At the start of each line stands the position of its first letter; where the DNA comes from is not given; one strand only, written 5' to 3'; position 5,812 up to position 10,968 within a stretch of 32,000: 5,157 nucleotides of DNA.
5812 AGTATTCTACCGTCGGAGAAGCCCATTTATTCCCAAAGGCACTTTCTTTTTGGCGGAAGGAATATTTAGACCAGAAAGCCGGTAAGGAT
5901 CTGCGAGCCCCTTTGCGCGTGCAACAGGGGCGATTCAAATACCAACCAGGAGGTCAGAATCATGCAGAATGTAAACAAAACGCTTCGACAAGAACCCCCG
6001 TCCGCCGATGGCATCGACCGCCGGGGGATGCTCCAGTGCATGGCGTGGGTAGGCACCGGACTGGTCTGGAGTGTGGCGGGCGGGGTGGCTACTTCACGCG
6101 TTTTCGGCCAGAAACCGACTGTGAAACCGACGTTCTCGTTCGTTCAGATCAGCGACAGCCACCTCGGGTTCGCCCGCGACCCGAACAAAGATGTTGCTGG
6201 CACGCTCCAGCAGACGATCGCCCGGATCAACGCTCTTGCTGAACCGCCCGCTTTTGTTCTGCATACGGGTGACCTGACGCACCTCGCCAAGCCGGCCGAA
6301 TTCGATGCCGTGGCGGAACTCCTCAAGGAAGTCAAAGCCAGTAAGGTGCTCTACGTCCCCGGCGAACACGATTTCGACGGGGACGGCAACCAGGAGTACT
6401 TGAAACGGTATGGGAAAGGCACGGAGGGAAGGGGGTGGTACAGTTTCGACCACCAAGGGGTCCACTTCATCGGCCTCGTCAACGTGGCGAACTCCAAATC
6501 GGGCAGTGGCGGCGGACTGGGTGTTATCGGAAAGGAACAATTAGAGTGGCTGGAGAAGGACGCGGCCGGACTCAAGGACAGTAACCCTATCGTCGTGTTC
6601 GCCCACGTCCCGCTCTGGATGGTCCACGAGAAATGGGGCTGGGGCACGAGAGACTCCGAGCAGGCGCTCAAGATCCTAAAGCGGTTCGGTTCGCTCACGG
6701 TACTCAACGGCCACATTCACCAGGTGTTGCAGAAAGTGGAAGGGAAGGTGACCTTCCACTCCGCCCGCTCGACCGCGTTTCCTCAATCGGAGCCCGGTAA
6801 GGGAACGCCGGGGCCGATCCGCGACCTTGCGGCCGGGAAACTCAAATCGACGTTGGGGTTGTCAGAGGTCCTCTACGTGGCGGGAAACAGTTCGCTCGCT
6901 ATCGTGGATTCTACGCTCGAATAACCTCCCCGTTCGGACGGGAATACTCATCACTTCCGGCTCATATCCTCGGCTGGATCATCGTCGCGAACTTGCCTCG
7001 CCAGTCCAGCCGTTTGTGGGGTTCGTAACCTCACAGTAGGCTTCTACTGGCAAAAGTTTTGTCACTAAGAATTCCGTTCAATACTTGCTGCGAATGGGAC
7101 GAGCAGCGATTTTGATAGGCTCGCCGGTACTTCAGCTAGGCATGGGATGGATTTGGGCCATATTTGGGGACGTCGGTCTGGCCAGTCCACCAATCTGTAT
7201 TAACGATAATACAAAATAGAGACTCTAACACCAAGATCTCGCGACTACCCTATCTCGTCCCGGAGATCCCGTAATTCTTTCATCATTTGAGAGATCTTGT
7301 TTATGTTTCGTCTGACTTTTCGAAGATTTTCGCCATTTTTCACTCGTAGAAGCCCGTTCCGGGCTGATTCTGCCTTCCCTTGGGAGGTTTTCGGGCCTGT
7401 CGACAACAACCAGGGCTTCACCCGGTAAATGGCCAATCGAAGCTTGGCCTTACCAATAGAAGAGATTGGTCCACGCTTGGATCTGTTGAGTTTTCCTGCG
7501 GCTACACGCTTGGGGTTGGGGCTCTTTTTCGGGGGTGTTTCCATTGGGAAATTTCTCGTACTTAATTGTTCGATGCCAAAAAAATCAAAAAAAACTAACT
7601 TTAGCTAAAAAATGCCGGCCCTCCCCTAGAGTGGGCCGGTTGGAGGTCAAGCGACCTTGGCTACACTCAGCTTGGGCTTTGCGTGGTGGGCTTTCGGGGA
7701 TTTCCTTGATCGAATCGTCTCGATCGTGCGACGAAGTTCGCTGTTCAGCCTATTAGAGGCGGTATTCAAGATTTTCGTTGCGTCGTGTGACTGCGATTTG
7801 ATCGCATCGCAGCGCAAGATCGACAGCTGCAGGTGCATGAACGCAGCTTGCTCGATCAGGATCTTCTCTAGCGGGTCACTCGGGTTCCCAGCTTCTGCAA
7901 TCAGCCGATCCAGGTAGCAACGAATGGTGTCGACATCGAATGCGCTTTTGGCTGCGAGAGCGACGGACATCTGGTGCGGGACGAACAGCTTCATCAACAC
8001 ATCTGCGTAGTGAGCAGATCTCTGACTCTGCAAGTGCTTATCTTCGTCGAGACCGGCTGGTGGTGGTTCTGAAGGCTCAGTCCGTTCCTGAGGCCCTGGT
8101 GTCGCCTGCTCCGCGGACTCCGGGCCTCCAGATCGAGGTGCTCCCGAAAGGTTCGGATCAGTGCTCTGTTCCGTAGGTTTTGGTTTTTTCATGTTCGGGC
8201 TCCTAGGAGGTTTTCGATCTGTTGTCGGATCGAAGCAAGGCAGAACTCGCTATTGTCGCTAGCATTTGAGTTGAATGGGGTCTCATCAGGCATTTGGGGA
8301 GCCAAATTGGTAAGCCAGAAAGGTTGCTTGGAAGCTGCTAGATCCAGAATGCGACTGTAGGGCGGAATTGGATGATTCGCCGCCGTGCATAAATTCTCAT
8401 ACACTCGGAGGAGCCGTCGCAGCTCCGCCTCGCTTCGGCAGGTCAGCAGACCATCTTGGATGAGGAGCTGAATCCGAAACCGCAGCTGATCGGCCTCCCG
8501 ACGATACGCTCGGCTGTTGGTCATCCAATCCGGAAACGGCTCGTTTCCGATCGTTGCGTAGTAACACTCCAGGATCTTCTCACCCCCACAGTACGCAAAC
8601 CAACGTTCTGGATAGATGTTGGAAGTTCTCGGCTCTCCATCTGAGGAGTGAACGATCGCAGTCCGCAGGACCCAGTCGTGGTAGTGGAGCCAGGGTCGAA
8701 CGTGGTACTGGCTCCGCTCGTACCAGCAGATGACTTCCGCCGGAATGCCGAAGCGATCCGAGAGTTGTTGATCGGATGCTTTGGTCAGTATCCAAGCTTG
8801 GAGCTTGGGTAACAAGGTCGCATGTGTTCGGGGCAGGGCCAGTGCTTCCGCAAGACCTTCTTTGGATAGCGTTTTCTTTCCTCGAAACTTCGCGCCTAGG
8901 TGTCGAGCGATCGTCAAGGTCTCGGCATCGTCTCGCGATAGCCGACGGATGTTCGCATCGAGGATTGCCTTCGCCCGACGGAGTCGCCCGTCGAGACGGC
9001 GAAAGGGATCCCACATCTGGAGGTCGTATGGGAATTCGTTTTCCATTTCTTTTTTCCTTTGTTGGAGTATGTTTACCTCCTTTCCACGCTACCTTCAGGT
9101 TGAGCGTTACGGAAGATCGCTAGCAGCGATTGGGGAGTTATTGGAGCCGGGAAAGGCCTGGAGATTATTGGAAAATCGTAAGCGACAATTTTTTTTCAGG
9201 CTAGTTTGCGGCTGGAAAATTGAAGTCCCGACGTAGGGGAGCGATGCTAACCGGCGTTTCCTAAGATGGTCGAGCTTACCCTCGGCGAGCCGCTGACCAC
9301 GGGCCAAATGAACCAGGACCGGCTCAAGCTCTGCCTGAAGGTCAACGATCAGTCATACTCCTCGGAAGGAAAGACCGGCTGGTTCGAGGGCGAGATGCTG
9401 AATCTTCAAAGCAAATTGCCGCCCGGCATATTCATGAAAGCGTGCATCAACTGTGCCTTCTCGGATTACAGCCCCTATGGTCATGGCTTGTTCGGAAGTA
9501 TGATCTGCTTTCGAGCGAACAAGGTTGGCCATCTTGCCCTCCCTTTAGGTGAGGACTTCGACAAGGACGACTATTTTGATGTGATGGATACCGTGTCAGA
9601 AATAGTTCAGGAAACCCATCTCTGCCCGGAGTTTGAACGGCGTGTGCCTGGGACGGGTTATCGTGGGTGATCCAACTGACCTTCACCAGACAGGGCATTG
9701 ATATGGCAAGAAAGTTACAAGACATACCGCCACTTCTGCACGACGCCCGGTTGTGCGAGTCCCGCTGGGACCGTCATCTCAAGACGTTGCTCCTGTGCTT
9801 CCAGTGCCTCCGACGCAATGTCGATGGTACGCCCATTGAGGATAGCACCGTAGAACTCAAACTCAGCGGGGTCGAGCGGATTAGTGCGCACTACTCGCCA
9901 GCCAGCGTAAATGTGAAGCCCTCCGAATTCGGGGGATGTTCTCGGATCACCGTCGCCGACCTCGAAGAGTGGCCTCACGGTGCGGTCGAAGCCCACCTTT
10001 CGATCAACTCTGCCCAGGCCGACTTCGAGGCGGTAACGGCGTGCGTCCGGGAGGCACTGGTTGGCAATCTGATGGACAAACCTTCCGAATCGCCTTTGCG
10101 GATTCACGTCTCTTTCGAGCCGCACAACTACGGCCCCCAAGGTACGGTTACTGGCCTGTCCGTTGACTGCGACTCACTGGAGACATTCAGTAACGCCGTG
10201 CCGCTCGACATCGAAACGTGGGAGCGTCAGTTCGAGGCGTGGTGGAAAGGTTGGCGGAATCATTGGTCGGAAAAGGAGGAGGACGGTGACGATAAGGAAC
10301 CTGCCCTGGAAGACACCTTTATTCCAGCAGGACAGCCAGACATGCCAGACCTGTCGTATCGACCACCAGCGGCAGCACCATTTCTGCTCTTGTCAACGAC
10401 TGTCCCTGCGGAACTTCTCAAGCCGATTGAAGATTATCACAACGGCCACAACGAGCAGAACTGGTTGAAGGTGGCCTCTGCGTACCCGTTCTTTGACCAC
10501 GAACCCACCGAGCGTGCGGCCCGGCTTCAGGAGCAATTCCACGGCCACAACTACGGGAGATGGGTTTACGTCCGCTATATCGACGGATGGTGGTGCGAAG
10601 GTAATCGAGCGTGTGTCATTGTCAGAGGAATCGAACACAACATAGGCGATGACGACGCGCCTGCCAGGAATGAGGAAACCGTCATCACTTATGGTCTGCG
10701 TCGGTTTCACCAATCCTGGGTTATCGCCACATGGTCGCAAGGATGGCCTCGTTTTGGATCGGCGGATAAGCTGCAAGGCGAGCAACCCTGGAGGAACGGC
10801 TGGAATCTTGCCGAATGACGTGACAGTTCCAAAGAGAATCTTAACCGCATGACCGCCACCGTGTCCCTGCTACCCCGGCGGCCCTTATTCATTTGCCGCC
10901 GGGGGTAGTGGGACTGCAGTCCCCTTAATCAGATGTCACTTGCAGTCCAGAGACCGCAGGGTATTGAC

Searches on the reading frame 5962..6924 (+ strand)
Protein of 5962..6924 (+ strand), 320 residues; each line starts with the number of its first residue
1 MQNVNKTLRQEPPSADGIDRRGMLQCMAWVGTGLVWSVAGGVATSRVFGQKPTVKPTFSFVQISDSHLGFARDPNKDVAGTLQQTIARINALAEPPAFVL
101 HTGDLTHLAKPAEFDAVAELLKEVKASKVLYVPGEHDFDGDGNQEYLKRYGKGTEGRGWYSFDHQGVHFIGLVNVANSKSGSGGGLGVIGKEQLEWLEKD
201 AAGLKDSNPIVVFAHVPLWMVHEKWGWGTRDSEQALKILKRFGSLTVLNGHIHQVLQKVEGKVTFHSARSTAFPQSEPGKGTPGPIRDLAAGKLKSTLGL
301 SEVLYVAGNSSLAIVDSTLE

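Call 13: search_protein_families(library=pfam, proteins=[window:5962-6924:+], max_evalue=0.001)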
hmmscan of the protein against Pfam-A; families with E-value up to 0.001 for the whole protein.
window:5962-6924:+ (320 aa): 2 families
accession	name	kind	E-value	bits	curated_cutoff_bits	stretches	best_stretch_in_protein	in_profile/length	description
PF00149.33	Metallophos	-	8.1e-15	56.2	21.5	1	59-254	2-190/191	Calcineurin-like phosphoesterase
PF12850.12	Metallophos_2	-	3.3e-06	27.6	27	1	61-265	4-129/154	Calcineurin-like phosphoesterase superfamily domain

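Call 89: find_encoding_contigs(protein=window:5962-6924:+, flank=10000, max_places=6)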
Protein window:5962-6924:+ (320 aa): 1 contig read that carries it; 1 place shown.
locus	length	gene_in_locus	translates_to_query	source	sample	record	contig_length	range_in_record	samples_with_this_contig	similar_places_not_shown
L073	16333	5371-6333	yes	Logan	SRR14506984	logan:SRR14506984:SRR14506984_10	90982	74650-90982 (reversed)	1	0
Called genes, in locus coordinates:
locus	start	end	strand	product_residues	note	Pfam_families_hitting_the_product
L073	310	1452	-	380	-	PF00756:Esterase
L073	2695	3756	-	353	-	PF02156:Glyco_hydro_26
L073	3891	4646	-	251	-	PF13490:zf-HC2 (weak)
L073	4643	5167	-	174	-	PF04542:Sigma70_r2, PF08281:Sigma70_r4_2, PF04545:Sigma70_r4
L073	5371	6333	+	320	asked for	PF00149:Metallophos, PF12850:Metallophos_2 (weak)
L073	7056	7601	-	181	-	-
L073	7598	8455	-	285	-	-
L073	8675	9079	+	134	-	PF19822:DUF6304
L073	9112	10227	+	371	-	-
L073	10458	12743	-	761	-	PF00476:DNA_pol_A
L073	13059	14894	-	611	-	-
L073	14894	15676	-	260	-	-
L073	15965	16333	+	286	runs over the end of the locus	-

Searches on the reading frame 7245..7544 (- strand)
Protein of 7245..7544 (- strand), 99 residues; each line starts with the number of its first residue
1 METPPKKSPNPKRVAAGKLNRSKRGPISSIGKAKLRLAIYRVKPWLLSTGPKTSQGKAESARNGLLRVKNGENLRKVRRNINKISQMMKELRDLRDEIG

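Call 13: search_protein_families(library=pfam, proteins=[window:7245-7544:-], max_evalue=0.001)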
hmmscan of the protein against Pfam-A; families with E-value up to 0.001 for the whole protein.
window:7245-7544:- (99 aa): 0 families

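Call 79: search_protein_families(library=padloc, proteins=[window:7245-7544:-], max_evalue=0.01)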
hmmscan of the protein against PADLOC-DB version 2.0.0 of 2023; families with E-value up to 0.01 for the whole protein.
window:7245-7544:- (99 aa): 0 families

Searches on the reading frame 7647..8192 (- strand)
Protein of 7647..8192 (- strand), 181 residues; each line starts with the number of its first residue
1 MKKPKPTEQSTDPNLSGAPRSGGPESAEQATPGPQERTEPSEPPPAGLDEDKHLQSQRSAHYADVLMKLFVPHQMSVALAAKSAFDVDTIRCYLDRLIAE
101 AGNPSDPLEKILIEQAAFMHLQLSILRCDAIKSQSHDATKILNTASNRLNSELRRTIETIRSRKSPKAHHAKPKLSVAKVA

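Call 10: search_protein_families(library=pfam, proteins=[window:7647-8192:-], max_evalue=0.01)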
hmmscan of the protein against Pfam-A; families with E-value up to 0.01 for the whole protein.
window:7647-8192:- (181 aa): 0 families

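Call 11: search_protein_families(library=phrogs, proteins=[window:7647-8192:-], max_evalue=0.01)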
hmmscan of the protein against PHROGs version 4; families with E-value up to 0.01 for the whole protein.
window:7647-8192:- (181 aa): 0 families

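Call 12: search_protein_families(library=ncbifam, proteins=[window:7647-8192:-], max_evalue=0.01)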
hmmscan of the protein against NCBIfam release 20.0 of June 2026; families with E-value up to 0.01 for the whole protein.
window:7647-8192:- (181 aa): 0 families

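Call 79: search_protein_families(library=padloc, proteins=[window:7647-8192:-], max_evalue=0.01)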
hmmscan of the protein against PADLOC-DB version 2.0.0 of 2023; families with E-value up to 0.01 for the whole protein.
window:7647-8192:- (181 aa): 0 families

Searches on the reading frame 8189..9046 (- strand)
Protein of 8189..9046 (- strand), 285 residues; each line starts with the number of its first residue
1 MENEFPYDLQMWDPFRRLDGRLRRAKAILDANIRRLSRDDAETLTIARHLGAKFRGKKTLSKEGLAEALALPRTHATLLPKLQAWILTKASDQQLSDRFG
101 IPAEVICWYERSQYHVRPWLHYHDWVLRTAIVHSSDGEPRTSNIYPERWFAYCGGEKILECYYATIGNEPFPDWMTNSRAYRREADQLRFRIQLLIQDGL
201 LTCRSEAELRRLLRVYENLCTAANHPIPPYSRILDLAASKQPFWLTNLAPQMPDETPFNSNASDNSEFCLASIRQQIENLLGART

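Call 10: search_protein_families(library=pfam, proteins=[window:8189-9046:-], max_evalue=0.01)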
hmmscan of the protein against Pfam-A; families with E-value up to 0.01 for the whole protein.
window:8189-9046:- (285 aa): 0 families

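Call 11: search_protein_families(library=phrogs, proteins=[window:8189-9046:-], max_evalue=0.01)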
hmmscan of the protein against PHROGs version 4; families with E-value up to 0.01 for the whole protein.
window:8189-9046:- (285 aa): 0 families

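Call 12: search_protein_families(library=ncbifam, proteins=[window:8189-9046:-], max_evalue=0.01)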
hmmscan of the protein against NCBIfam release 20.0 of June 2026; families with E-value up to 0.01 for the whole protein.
window:8189-9046:- (285 aa): 0 families

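Call 79: search_protein_families(library=padloc, proteins=[window:8189-9046:-], max_evalue=0.01)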
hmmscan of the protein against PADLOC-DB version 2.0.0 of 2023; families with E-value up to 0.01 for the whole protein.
window:8189-9046:- (285 aa): 0 families

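Call 120: search_solved_structures(query=window:8189-9046:-, max_evalue=1)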
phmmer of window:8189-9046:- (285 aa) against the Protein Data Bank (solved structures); distinct sequences matched with E-value up to 1: 7.
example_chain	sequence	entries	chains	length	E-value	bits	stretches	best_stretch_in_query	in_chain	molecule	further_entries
1id3_C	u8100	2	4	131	0.18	14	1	35-92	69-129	HISTONE H2A.1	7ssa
4wnn_A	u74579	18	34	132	0.19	14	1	35-92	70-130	Histone H2A.1 | Histone H2A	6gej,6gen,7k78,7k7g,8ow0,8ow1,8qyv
7on1_g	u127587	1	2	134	0.19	13.9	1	35-92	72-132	Histone H2A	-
5bt1_C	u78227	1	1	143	0.22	13.7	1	35-92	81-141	Histone H2A.1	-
4jjn_C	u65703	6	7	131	0.46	12.7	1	35-91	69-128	Histone H2A.2 | Histone H2A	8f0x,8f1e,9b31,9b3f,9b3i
4kud_C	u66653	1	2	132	0.46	12.7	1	35-91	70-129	Histone H2A.2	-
7e9c_C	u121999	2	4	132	0.46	12.7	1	35-91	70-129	Histone H2A.2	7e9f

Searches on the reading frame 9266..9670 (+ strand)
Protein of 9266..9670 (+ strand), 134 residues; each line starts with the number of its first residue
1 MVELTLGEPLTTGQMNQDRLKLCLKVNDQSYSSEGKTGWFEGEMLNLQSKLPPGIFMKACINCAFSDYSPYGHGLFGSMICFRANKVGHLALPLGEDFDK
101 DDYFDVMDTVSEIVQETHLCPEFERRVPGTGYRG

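Call 10: search_protein_families(library=pfam, proteins=[window:9266-9670:+], max_evalue=0.01)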
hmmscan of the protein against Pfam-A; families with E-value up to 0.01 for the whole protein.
window:9266-9670:+ (134 aa): 1 family
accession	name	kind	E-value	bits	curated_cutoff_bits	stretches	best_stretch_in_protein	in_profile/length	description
PF19822.4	DUF6304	-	4.3e-14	53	35.8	1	2-66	92-156/156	Family of unknown function (DUF6304)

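Call 11: search_protein_families(library=phrogs, proteins=[window:9266-9670:+], max_evalue=0.01)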
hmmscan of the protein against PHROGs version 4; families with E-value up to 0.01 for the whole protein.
window:9266-9670:+ (134 aa): 0 families

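Call 12: search_protein_families(library=ncbifam, proteins=[window:9266-9670:+], max_evalue=0.01)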
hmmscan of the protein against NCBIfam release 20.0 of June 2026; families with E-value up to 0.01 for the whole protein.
window:9266-9670:+ (134 aa): 0 families

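Call 79: search_protein_families(library=padloc, proteins=[window:9266-9670:+], max_evalue=0.01)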
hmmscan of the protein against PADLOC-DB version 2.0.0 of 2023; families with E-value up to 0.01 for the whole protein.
window:9266-9670:+ (134 aa): 0 families

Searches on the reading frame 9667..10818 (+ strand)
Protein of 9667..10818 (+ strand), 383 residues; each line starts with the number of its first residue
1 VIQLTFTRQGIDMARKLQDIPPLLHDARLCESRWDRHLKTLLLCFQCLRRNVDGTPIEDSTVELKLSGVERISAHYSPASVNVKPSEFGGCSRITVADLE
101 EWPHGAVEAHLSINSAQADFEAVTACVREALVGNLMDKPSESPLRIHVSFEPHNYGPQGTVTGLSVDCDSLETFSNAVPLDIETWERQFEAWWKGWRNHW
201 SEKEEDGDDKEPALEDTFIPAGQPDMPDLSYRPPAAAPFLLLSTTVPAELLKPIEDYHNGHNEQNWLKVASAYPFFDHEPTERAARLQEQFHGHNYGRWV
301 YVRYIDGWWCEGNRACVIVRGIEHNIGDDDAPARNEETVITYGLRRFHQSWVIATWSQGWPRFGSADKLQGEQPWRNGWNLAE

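Call 10: search_protein_families(library=pfam, proteins=[window:9667-10818:+], max_evalue=0.01)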
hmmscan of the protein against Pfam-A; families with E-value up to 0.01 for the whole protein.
window:9667-10818:+ (383 aa): 0 families

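Call 11: search_protein_families(library=phrogs, proteins=[window:9667-10818:+], max_evalue=0.01)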
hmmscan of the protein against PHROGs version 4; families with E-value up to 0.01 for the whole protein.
window:9667-10818:+ (383 aa): 0 families

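Call 12: search_protein_families(library=ncbifam, proteins=[window:9667-10818:+], max_evalue=0.01)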
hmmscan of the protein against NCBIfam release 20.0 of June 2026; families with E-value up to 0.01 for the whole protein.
window:9667-10818:+ (383 aa): 0 families

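Call 53: search_protein_families(library=phrogs, alignment_id=A3, max_evalue=0.001)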
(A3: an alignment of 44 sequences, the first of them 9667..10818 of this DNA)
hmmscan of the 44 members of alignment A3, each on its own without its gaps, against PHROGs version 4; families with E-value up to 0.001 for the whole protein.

A. member 1, window:9667-10818:+ (383 aa): 0 families

B. families by the number of members that match (of 44 scanned): 38 families (the first 25 are shown)
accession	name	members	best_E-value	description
phrog_498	-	2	3.4e-25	DNA methyltransferase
phrog_67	-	1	6.5e-43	DNA methyltransferase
phrog_4715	-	1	1.8e-18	ParB-like partition protein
phrog_3008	-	1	7.2e-16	DNA methyltransferase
phrog_3264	-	1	3.6e-14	ParB-like partition protein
phrog_620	-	1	7.3e-14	ParB-like partition protein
phrog_21315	-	1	2.5e-13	-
phrog_8071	-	1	9.2e-12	ParB-like partition protein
phrog_26326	-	1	3.6e-11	-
phrog_1033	-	1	3.9e-11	ParB-like partition protein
phrog_18293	-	1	1.7e-10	methyltransferase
phrog_12517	-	1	2.9e-10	-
phrog_19960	-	1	5.7e-10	-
phrog_3951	-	1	2.5e-09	-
phrog_12047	-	1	3.8e-09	ParB-like partition nuclease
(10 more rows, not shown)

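Call 54: search_protein_families(library=pfam, alignment_id=A3, max_evalue=0.001)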
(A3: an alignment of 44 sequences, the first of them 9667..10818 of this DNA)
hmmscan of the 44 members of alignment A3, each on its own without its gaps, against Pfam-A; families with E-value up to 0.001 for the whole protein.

A. member 1, window:9667-10818:+ (383 aa): 0 families

B. families by the number of members that match (of 44 scanned): 12 families
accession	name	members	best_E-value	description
PF01555.25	N6_N4_Mtase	1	9.4e-44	DNA methylase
PF13516.12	LRR_6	1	1.8e-33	Leucine Rich repeat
PF12799.13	LRR_4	1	1.9e-15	Leucine Rich repeats (2 copies)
PF07618.16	DUF1580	1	3.6e-15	Protein of unknown function (DUF1580)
PF19822.4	DUF6304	1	4.3e-14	Family of unknown function (DUF6304)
PF13855.12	LRR_8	1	2.9e-11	Leucine rich repeat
PF00560.39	LRR_1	1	6.3e-10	Leucine Rich Repeat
PF13646.12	HEAT_2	1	7.2e-08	HEAT repeats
PF02195.25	ParB_N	1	1.1e-05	ParB N-terminal domain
PF12651.13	RHH_3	1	0.00011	Ribbon-helix-helix domain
PF12728.13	HTH_17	1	0.00021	Helix-turn-helix domain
PF23883.1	DUF7236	1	0.00053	Family of unknown function (DUF7236)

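Call 79: search_protein_families(library=padloc, proteins=[window:9667-10818:+], max_evalue=0.01)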
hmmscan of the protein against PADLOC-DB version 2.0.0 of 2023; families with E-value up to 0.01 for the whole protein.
window:9667-10818:+ (383 aa): 0 families

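Call 119: search_solved_structures(query=window:9667-10818:+, max_evalue=1)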
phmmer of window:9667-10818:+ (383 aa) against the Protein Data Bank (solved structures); distinct sequences matched with E-value up to 1: 2.
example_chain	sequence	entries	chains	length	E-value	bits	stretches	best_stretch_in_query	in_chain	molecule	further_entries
5wlc_SO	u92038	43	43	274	0.24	13.3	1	327-372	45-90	Pno1 | Pre-rRNA-processing protein PNO1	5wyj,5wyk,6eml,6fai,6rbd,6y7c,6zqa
6ke6_RT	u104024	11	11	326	0.28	13.1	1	327-372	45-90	Pre-rRNA-processing protein PNO1 | Pno1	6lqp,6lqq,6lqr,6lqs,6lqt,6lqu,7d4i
